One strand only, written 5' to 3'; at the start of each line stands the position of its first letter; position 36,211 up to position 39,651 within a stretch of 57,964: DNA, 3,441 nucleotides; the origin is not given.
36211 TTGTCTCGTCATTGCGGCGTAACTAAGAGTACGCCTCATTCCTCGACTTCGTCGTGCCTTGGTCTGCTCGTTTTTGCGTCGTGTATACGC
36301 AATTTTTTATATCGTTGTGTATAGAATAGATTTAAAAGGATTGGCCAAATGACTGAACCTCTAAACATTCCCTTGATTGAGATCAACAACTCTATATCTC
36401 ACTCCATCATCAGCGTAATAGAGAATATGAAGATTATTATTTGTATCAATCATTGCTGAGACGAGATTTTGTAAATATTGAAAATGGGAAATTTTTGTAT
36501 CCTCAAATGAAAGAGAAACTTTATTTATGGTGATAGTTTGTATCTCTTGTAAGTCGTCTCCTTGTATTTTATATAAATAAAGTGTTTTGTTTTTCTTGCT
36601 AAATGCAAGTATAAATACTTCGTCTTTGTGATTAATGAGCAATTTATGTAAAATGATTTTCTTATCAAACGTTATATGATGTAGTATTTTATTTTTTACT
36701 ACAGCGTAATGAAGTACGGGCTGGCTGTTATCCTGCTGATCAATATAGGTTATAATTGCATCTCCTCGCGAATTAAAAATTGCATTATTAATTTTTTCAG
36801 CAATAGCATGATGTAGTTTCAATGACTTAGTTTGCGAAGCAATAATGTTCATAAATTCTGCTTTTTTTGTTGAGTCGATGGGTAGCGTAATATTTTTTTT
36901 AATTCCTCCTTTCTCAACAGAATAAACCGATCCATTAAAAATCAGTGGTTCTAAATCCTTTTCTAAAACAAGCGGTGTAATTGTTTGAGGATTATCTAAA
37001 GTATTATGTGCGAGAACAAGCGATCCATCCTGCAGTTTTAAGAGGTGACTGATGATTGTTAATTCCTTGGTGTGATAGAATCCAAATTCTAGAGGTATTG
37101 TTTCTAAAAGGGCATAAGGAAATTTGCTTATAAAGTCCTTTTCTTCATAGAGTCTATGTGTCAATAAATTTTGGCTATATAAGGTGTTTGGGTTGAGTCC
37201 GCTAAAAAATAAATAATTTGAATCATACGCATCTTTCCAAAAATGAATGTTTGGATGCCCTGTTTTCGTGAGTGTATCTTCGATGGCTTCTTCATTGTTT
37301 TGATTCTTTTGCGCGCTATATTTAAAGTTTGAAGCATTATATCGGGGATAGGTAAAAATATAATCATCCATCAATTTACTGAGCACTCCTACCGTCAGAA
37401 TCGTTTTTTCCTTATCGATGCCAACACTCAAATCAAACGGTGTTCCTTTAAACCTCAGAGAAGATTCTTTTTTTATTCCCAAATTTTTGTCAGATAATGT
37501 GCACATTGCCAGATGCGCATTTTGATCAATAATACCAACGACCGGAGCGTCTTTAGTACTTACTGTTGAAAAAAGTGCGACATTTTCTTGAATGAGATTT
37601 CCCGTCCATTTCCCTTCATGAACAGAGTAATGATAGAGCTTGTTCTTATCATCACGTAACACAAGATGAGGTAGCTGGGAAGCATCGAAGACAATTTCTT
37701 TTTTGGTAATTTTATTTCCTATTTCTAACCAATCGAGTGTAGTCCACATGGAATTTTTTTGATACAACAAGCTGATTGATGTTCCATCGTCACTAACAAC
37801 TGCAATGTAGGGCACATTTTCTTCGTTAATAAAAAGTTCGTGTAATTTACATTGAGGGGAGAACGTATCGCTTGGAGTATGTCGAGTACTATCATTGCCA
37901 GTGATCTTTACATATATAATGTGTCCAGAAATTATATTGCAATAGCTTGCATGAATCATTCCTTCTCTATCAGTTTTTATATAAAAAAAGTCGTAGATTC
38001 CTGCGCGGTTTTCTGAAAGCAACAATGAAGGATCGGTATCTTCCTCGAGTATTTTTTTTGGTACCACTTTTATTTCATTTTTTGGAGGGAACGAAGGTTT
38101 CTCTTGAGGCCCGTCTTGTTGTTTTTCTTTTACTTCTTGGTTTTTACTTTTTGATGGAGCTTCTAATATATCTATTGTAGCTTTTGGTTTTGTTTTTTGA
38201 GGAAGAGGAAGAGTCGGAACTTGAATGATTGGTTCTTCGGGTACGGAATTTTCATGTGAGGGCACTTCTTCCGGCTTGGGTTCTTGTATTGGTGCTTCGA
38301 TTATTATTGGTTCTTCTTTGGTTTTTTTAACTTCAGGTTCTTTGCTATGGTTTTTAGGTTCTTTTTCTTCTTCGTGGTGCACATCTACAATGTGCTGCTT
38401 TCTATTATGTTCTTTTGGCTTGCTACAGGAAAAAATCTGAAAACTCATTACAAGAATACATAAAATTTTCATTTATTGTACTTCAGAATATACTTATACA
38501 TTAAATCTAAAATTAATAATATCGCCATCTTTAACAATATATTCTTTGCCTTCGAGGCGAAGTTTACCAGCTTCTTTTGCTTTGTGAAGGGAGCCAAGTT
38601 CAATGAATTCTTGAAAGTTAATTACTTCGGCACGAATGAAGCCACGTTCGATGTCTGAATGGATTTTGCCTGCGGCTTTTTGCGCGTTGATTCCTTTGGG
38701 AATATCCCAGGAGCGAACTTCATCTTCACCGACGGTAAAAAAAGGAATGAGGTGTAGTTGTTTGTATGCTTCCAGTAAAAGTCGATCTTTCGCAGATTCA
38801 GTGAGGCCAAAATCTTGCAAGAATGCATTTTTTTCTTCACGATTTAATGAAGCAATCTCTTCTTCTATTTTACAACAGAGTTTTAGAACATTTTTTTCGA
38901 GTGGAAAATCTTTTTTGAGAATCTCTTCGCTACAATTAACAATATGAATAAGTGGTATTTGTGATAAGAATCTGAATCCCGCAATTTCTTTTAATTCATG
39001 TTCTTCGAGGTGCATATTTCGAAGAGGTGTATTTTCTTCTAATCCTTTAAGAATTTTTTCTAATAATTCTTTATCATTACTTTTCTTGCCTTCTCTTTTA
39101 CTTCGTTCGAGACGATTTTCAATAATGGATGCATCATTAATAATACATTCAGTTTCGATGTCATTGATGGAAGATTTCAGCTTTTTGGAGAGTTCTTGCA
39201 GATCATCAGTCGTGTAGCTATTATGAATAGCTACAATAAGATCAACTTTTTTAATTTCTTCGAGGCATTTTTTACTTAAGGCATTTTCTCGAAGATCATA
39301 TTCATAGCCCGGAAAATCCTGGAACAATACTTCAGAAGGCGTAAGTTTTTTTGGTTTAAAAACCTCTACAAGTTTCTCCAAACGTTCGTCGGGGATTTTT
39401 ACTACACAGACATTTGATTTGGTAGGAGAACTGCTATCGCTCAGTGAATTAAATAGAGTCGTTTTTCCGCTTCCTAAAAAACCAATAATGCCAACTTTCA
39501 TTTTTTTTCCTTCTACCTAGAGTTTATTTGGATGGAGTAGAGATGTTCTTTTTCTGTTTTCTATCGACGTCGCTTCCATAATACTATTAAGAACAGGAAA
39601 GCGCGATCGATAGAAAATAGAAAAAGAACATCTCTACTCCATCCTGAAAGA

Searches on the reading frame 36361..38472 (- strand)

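Call 42: search_protein_families(library=ncbifam, proteins=[window:36361-38472:-], max_evalue=1e-10)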
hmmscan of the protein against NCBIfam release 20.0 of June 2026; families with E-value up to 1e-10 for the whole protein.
window:36361-38472:- (703 aa): 0 families

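Call 93: search_protein_families(library=pfam, proteins=[window:36361-38472:-], max_evalue=0.001)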
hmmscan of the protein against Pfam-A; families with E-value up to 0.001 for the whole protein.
window:36361-38472:- (703 aa): 1 family
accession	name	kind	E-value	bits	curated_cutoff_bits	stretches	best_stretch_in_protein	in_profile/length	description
PF23410.3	Beta-prop_VPS8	-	0.00073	19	28.9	0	621-687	239-301/358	Vps8 beta-propeller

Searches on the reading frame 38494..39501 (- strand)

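Call 93: search_protein_families(library=pfam, proteins=[window:38494-39501:-], max_evalue=0.001)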
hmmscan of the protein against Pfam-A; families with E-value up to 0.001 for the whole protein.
window:38494-39501:- (335 aa): 3 families
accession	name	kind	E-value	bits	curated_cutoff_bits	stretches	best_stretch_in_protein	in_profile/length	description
PF06071.19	YchF-GTPase_C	-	8.3e-38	128.8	27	1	251-334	1-84/84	Protein of unknown function (DUF933)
PF01926.29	MMR_HSR1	-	1.5e-07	32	21.9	1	2-113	1-101/113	50S ribosome-binding GTPase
PF00005.33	ABC_tran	-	0.00036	21.6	25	1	2-90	13-96/137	ABC transporter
